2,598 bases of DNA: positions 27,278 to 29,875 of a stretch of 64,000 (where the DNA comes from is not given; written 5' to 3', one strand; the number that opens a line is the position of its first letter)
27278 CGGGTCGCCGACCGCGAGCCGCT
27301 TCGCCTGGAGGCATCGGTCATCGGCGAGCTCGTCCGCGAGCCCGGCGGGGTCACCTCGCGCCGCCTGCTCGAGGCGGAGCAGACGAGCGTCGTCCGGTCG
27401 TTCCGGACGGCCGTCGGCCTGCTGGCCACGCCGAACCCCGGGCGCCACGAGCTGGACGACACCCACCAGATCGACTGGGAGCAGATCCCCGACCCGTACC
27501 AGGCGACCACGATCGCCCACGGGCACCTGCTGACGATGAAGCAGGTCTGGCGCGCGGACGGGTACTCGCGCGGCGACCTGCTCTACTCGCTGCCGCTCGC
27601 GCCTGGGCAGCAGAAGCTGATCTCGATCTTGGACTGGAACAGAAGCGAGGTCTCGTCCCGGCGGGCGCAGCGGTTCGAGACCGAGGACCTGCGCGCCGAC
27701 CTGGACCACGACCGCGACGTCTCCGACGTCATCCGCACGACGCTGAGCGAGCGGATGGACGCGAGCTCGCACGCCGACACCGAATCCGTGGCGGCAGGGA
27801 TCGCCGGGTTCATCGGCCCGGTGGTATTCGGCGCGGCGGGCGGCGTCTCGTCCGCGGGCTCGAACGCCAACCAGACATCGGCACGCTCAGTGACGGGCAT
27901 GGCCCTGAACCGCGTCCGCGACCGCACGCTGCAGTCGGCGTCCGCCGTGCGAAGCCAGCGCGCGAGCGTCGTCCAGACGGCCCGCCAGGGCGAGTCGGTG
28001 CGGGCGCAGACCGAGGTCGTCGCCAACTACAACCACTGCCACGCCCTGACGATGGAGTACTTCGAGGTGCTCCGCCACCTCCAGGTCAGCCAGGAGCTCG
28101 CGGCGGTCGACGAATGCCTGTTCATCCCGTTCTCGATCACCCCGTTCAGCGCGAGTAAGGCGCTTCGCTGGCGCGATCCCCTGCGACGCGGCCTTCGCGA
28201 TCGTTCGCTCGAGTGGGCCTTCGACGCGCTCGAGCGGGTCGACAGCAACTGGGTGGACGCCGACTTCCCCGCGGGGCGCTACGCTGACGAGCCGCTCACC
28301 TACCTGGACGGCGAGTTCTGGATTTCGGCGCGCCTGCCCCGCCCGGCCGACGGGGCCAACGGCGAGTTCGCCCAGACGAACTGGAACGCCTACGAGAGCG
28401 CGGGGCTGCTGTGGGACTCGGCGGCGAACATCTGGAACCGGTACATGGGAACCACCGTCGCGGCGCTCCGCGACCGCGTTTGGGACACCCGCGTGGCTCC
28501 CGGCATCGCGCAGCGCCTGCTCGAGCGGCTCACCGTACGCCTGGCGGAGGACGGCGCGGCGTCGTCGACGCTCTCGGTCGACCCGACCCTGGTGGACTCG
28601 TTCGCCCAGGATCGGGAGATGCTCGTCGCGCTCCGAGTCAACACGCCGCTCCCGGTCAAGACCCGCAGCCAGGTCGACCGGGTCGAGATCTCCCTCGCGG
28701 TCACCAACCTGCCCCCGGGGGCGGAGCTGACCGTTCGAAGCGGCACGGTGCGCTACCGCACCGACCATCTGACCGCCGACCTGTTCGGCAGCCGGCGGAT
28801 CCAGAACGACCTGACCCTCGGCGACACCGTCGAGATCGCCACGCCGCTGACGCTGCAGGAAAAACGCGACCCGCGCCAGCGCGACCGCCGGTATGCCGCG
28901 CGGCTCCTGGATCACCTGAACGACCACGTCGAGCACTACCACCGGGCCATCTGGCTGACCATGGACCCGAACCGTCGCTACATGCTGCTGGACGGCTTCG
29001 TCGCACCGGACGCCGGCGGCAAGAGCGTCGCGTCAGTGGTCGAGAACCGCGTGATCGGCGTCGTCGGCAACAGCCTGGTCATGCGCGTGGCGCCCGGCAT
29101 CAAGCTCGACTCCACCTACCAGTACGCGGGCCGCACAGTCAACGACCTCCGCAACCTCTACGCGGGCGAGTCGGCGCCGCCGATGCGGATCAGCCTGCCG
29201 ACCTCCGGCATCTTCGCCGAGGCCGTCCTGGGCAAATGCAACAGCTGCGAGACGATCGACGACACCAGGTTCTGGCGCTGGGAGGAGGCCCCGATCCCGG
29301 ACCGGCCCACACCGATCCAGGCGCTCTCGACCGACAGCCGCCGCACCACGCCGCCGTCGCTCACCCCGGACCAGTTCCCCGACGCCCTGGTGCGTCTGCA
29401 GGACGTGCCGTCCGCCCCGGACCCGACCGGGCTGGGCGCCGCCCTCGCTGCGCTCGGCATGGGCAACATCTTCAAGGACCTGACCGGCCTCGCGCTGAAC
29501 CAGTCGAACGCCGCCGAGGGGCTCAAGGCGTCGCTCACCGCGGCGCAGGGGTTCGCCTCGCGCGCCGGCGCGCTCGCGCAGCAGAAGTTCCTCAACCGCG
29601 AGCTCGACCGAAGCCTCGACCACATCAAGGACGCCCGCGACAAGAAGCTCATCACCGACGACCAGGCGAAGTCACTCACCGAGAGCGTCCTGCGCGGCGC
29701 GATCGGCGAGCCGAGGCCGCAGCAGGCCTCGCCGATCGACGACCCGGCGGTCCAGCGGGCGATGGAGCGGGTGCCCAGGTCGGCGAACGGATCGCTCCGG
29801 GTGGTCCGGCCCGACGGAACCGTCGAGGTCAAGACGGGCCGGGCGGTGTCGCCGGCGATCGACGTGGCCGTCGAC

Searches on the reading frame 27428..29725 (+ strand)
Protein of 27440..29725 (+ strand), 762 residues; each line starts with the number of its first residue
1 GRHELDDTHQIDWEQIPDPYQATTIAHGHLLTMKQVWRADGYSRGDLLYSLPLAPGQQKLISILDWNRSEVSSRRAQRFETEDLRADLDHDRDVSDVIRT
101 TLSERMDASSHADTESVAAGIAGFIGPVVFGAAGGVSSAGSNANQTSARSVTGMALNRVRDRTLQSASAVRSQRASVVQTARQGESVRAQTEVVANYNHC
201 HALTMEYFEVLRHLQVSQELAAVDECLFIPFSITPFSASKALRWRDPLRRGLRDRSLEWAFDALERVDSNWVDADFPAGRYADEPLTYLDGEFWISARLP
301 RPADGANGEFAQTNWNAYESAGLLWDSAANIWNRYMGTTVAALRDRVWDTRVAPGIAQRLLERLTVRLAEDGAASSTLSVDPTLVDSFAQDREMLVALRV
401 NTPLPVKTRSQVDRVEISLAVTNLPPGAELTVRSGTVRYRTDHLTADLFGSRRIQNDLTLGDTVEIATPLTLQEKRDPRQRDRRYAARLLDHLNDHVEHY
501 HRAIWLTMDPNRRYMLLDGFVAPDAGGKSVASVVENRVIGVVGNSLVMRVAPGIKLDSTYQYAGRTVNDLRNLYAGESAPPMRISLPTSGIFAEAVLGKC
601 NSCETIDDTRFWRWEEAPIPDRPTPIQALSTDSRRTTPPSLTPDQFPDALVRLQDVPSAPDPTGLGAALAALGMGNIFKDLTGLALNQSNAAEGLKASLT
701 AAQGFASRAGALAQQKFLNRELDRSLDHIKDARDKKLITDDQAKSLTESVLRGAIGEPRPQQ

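Call 35: search_protein_representatives(alignment_id=A1)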
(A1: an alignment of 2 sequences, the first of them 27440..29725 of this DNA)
Query: 2 sequences, 773 profile positions. Proteins with E-value up to 0.001 (for the whole library): 3603; up to 1e-10: 2847; up to 1e-30: 1835. The best 150 are listed.
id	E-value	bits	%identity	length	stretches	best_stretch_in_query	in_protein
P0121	0.0e+00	1274.5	-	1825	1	1-770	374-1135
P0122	0.0e+00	1241.4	-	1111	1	1-727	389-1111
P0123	0.0e+00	1234.8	-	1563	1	1-770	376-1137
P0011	0.0e+00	1177.3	-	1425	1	1-771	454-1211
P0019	0.0e+00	1148.1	-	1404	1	1-772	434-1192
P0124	0.0e+00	1141.9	-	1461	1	2-771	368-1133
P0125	0.0e+00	1135.8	-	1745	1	2-768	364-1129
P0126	0.0e+00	1134.1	-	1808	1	1-770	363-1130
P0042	0.0e+00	1088.1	-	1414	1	2-772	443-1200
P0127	0.0e+00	1084.6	-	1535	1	2-770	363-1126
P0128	0.0e+00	1077.2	-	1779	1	2-770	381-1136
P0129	0.0e+00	1056.7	-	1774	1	1-769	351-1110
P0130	0.0e+00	1053.4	-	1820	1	10-771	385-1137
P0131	0.0e+00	1039.7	-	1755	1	1-773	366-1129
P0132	0.0e+00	1033.1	-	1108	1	1-770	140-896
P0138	2.2e-285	965.1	-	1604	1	4-768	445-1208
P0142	1.5e-281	952.4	-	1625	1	2-768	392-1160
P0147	8.7e-279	943.3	-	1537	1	1-770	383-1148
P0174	1.8e-250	849.7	-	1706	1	1-771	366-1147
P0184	1.3e-245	833.6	-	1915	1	1-767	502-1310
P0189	9.0e-242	820.9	-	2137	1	1-766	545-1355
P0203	5.5e-237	805.0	-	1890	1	1-767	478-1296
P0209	4.0e-236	802.2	-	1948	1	1-757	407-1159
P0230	2.9e-229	779.5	-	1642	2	1-306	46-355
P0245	1.7e-226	770.3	-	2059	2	1-422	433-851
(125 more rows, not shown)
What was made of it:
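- The profile search finds 3,603 clusters, 1,835 of them at E <= 1e-30 (call 35).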

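Call 49: find_related_loci(query=A5, collection=genome_contigs, flank=10000)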
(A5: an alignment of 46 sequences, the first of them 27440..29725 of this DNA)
Query A5 (762 aa) in genome_contigs; peptide patterns used: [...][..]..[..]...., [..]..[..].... (x = any residue, [..] = any of these).
325 stretches matched a pattern; 304 encode a relative of the query (tblastn E <= 1e-3); the best 80 are kept; 74 distinct loci.
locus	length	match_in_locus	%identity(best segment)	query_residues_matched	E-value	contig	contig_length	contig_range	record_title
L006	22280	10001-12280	73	1-762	0e+0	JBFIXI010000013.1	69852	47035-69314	MAG: Acidimicrobiia bacterium isolate Mix_sand14.2021.12.D.36 k141_844604_length_69852_cov_14.4793, whole genome shotgun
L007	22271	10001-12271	73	2-760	0e+0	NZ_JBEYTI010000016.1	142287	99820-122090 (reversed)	Micromonospora sp. NPDC047548 NPDC047548_76_B2.ctg-0016, whole genome shotgun sequence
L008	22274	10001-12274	67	1-760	0e+0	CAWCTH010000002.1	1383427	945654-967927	MAG: uncultured Acidimicrobiales bacterium isolate MFD05442.bin.2.293 genome assembly, contig: contig_1637, whole genome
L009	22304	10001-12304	65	1-762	0e+0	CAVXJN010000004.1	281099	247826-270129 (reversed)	MAG: uncultured Gammaproteobacteria bacterium isolate MFD05684.bin.1.125 genome assembly, contig: contig_82135, whole ge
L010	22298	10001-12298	65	1-760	0e+0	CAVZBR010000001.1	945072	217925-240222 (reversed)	MAG: uncultured Gammaproteobacteria bacterium isolate MFD01721.bin.1.74 genome assembly, contig: contig_12325, whole gen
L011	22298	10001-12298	65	1-760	0e+0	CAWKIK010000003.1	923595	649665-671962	MAG: uncultured Gammaproteobacteria bacterium isolate MFD01721.bin.1.106 genome assembly, contig: contig_24551, whole ge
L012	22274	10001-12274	65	1-760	0e+0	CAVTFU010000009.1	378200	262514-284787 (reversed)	MAG: uncultured Actinomycetes bacterium isolate MFD09267.bin.2.184 genome assembly, contig: contig_30958, whole genome s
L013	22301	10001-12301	63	2-762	0e+0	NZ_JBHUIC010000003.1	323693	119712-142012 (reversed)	Pistricoccus aurantiacus strain KCTC 42586 soapdenovo_K_105_3, whole genome shotgun sequence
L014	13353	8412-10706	59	1-761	0e+0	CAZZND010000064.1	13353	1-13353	MAG TPA_asm: uncultured Actinomycetes bacterium isolate SRP119689_co1_113 genome assembly, contig: NODE_6753_length_1335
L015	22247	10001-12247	59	10-762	0e+0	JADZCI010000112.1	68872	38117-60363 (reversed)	MAG: Bryobacterales bacterium isolate SJ717 c_000000175228, whole genome shotgun sequence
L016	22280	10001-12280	60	1-760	0e+0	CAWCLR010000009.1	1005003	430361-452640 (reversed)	MAG: uncultured Acidimicrobiales bacterium isolate MFD05454.bin.1.266 genome assembly, contig: contig_11983, whole genom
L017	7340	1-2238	58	12-756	0e+0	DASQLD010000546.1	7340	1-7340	MAG TPA_asm: Bryobacteraceae bacterium isolate SMAG_U11929 k141_6201616, whole genome shotgun sequence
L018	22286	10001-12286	60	2-760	0e+0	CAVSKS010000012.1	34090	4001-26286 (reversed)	MAG: uncultured Chloroflexia bacterium isolate MFD09206.bin.2.195 genome assembly, contig: contig_55694, whole genome sh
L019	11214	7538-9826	66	1-757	0e+0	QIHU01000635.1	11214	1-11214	MAG: Acidobacteria bacterium isolate SZUA-115 Ga0063293_10006135, whole genome shotgun sequence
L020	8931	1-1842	67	145-760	0e+0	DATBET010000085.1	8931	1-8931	MAG TPA_asm: Gaiella sp. isolate SMAG_U3789 k141_1886585, whole genome shotgun sequence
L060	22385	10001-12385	41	1-756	0e+0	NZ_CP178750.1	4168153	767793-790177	Bdellovibrio sp. HCB-110 chromosome, complete genome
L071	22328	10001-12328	43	1-752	0e+0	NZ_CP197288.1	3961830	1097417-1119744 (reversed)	Tenacibaculum sp. ZS6-P6 chromosome, complete genome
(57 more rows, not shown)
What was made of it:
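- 304 relatives were found in GTDB species genomes spanning more than 15 phyla (call 49). The distribution is very patchy: about 300 hits among 185,579 species genomes (call 49). B is 63-73% identical between Actinomycetota and Gammaproteobacteria in the best segment (call 49).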

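Call 59: search_protein_families(library=pfam, max_evalue=0.01, proteins=[L071:5698-6054:+, L071:6045-6572:+, L071:6579-7016:+, L071:7026-7745:+, L071:7904-13537:+, L071:13749-14228:+, L060:7914-8336:+, L060:8477-12691:+, L060:12660-13955:+])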
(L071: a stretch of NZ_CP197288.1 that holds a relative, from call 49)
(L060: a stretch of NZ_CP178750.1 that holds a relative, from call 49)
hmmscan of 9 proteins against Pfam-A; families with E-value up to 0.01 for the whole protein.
L071:5698-6054:+ (119 aa): 1 family
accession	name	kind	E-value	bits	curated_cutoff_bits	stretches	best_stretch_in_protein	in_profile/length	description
PF13564.11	DoxX_2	-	2.7e-17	63.2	26.3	1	11-107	2-100/103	DoxX-like family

L071:6045-6572:+ (176 aa): 2 families
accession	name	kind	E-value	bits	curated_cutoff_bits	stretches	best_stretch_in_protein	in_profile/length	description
PF03358.20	FMN_red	-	4.3e-35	121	24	1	3-138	2-139/152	NADPH-dependent FMN reductase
PF02525.22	Flavodoxin_2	-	6.7e-08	32.9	27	1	12-117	15-137/198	Flavodoxin-like fold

L071:6579-7016:+ (146 aa): 4 families
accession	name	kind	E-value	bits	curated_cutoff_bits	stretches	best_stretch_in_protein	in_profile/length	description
PF01047.28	MarR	-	2.8e-09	37.2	24.6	1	43-102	1-59/59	MarR family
PF12802.13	MarR_2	-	9.4e-07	29.4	27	1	41-101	1-61/61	MarR family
PF22381.2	Staph_reg_Sar_Rot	-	7.3e-06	26.4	27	1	39-111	8-79/85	Transcriptional regulator SarA/Rot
PF13463.12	HTH_27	-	0.00011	22.9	22.2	1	45-110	3-68/68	Winged helix DNA-binding domain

L071:7026-7745:+ (240 aa): 2 families
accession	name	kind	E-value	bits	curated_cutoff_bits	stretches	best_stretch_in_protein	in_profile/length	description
PF02678.22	Pirin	-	6.9e-28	97.2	26.1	1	12-121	7-108/108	Pirin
PF17954.7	Pirin_C_2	-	9.4e-20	71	22.9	1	150-236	2-86/86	Quercetinase C-terminal cupin domain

L071:7904-13537:+ (1878 aa): 5 families
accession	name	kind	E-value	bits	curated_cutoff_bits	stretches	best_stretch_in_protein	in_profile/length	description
PF00264.25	Tyrosinase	-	8.6e-29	101.9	22.6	1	1643-1817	2-213/214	Common central domain of tyrosinase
PF12836.13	HHH_3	-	1.8e-13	50.8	27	1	23-80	4-61/65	Helix-hairpin-helix motif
PF00633.29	HHH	-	3.3e-06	27.1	24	1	25-52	3-30/30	Helix-hairpin-helix motif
PF12826.13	HHH_2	-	0.005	17.4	27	0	26-52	28-54/64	Helix-hairpin-helix motif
PF14520.12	HHH_5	-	0.0056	17.6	27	0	29-51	31-53/57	Helix-hairpin-helix domain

L071:13749-14228:+ (160 aa): 0 families

L060:7914-8336:+ (141 aa): 2 families
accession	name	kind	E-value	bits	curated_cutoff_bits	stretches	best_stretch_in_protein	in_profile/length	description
PF07883.17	Cupin_2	-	1e-05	25.6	27.2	1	80-127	20-68/70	Cupin domain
PF05899.18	Cupin_3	-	1.9e-05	24.7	23.5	1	81-113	28-60/74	EutQ-like cupin domain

L060:8477-12691:+ (1405 aa): 2 families
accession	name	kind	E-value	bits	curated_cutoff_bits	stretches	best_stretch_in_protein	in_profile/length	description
PF12836.13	HHH_3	-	1.1e-10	41.8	27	1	40-91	8-59/65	Helix-hairpin-helix motif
PF12826.13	HHH_2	-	0.0055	17.3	27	0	34-65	23-54/64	Helix-hairpin-helix motif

L060:12660-13955:+ (432 aa): 0 families

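Call 61: search_solved_structures(query=A5, max_evalue=10)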
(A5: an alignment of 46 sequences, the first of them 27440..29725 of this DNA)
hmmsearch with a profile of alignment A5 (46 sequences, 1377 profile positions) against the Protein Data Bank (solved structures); distinct sequences matched with E-value up to 10: 4.
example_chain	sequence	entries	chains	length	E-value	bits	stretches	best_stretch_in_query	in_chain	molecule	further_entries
7dxk_A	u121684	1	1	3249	0.017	16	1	1078-1200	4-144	Huntingtin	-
9eho_h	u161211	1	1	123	0.28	12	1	1083-1146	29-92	60S ribosomal protein L35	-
6yej_A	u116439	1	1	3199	0.47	11.2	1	1078-1166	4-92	Huntingtin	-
6bhf_A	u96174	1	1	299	7.5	7.3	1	1078-1203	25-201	Putative peptidyl-prolyl cis-trans isomerase HP_0175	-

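Call 75: predict_structure(alignment_id=A8)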
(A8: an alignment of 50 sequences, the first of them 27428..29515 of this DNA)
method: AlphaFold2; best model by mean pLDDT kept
length: 696 residues; sequences in the alignment: 50
mean_pLDDT: 73.3   pTM: 0.54
mean pLDDT of the five models: 73.3, 72.2, 70.4, 70.1, 68.8
residues with pLDDT >= 90: 285; 70-90: 156; 50-70: 75; < 50: 180
segments of 3 or more residues with pLDDT < 50: 1-4, 18-21, 76-129, 131-187, 566-571, 615-617, 650-696
pLDDT, mean of each block of 10 residues (from residue 1): 55 57 64 88 84 81 74 49 39 28 30 34 43 40 31 33 38 35 45 74 78 84 88 89 95 95 97 94 96 97 94 93 94 95 93 95 94 88 94 95 92 95 92 95 97 95 91 96 97 97 91 89 87 91 89 88 55 68 83 76 59 53 69 59 51 39 37 39 41 35
secondary structure, 60 per line:
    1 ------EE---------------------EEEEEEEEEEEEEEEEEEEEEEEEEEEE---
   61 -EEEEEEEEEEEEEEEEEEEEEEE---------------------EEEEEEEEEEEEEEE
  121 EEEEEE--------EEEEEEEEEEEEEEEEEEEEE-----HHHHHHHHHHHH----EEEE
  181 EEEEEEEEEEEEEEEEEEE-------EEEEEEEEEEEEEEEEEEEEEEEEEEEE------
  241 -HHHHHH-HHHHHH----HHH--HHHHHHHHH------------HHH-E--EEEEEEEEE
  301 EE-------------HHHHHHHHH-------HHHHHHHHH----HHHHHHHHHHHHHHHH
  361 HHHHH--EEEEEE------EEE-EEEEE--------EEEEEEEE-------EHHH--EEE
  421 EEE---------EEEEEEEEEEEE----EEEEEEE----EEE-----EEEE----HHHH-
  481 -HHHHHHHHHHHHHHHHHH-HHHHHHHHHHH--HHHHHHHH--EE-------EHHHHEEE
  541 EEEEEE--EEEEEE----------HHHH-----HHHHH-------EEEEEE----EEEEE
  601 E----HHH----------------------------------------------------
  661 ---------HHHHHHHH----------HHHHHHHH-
elements in order (helices of 4 or more, strands of 3 or more residues): E30-57 E62-84 E106-126 E135-155 H161-172 E177-199 E207-234 H242-247 H249-254 H264-272 E292-302 H316-324 H332-340 H345-365 E368-373 E380-382 E384-388 E397-404 E418-423 E433-444 E449-455 E460-462 E468-471 H476-479 H482-499 H501-511 H514-521 H534-537 E538-546 E549-554 H565-568 H574-578 E586-591 E596-601 H670-677 H688-695
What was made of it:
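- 27515..28129 (+): B long beta-hairpin module (aa 459-663). It includes AHGH (27515-27529), the glycine-rich hydrophobic tip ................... (27791-27847) and NYNHCHA (28025-28045). The outer strands have pLDDT 74-89 and the central hairpin is below 50 (call 75).
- On Beta-pore-forming toxins / binary-toxin translocases: AlphaFold predicts strands of 20-28 residues, but the central hairpin has pLDDT below 50 (call 75).
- Long beta-hairpins were predicted (call 75).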

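Call 78: fold_search(model_id=the predicted structure, library=pdb)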
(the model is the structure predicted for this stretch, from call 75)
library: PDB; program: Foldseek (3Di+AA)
matches with E <= 10: 285; with E <= 0.001: 6
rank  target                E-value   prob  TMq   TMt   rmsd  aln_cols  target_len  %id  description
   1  9ign_H                3.3e-04  0.21  0.05  0.07  30.6       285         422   10  Aerolysin E254A/E258A in styrene-maleic acid lipid particles (released 2025-11-26)
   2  9fnq_A                3.5e-04  0.21  0.05  0.06  28.9       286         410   10  Aerolysin double mutant K238A/K244A in styrene-maleic acid lipid particles (released 2025-02-12)
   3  5jzt_A                3.9e-04  0.28  0.03  0.05  30.0       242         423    7  Cryo-EM structure of aerolysin pore in LMNG micelle (released 2016-07-13)
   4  9fnp_A                4.6e-04  0.20  0.05  0.06  29.4       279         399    9  Aerolysin mutant K238A in styrene-maleic acid lipid particles (released 2025-02-12)
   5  6rb9_A                8.4e-04  0.41  0.05  0.10  25.8       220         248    9  The pore structure of Clostridium perfringens epsilon toxin (released 2019-06-19)
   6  9gxj_A                9.3e-04  0.21  0.05  0.06  29.0       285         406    9  Aerolysin E254A/E258A in styrene-maleic acid lipid particles (released 2025-10-08)
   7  6uwr_A                1.3e-03  0.57  0.05  0.05  37.2       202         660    9  Clostridium difficile binary toxin translocase CDTb in asymmetric tetradecamer conformation (released 2020-01-22)
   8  9jsg                  1.5e-03  0.84  0.06  0.08  37.9       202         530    8  Clostridium perfringens iota toxin pore Ib in pore state (released 2025-05-14)
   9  6psn_A                1.5e-03  0.12  0.07  0.08  53.4       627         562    7  Anthrax toxin protective antigen channels bound to lethal factor (released 2020-03-04)
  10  5ec5_D                2.2e-03  0.57  0.06  0.13  23.9       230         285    6  Crystal structure of lysenin pore (released 2016-05-18)
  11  5ec5_I                2.2e-03  0.23  0.06  0.14  36.1       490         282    6  Crystal structure of lysenin pore (released 2016-05-18)
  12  5ec5_M                2.5e-03  0.77  0.07  0.14  24.3       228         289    6  Crystal structure of lysenin pore (released 2016-05-18)
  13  5ec5_B                2.5e-03  0.21  0.04  0.08  24.1       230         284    7  Crystal structure of lysenin pore (released 2016-05-18)
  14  5ec5_F                2.5e-03  0.08  0.04  0.08  36.1       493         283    7  Crystal structure of lysenin pore (released 2016-05-18)
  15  5ec5_E                2.8e-03  0.60  0.05  0.13  23.4       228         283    6  Crystal structure of lysenin pore (released 2016-05-18)
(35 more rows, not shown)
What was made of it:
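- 27515..28129 (+): Weak Foldseek hits to aerolysin, epsilon-toxin, lysenin, CDTb, iota Ib and anthrax PA pore forms (call 78).
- On Beta-pore-forming toxins / binary-toxin translocases: Foldseek hits to pore forms have E = 3e-4 to 1e-2 and TM-score 0.05-0.14 (call 78).
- The top Foldseek hits are exclusively beta-pore-forming toxin pores or binary-toxin translocases (call 78). Foldseek E-values are 3e-4 to 1e-2, TM-scores are 0.05-0.14 and rmsd values are 24-37 A (call 78).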

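Call 81: search_protein_families(library=pfam, max_evalue=0.01, proteins=[P0138, P0147, P0123, P0174, P0203, P0142])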
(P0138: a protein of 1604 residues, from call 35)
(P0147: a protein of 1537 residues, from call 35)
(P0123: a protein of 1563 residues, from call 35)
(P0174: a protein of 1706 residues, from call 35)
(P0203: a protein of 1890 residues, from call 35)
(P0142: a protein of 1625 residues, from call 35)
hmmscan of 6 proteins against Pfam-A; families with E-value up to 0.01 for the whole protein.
P0138 (1604 aa): 0 families

P0147 (1537 aa): 1 family
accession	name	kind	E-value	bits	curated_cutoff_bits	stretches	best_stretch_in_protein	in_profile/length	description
PF22352.2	K319L-like_PKD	-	0.00015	22.2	27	1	1231-1286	29-84/84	K319L-like, PKD domain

P0123 (1563 aa): 0 families

P0174 (1706 aa): 0 families

P0203 (1890 aa): 3 families
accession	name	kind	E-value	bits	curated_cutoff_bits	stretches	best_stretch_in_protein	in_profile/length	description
PF12385.14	Peptidase_C70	-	6.5e-21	75.2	19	1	1364-1512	6-141/141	Papain-like cysteine protease AvrRpt2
PF01510.30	Amidase_2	-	1.3e-07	32.5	26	1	1605-1721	4-106/131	N-acetylmuramoyl-L-alanine amidase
PF18957.6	RibLong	-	0.0092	17.2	27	0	166-190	58-82/93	Long Rib domain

P0142 (1625 aa): 0 families
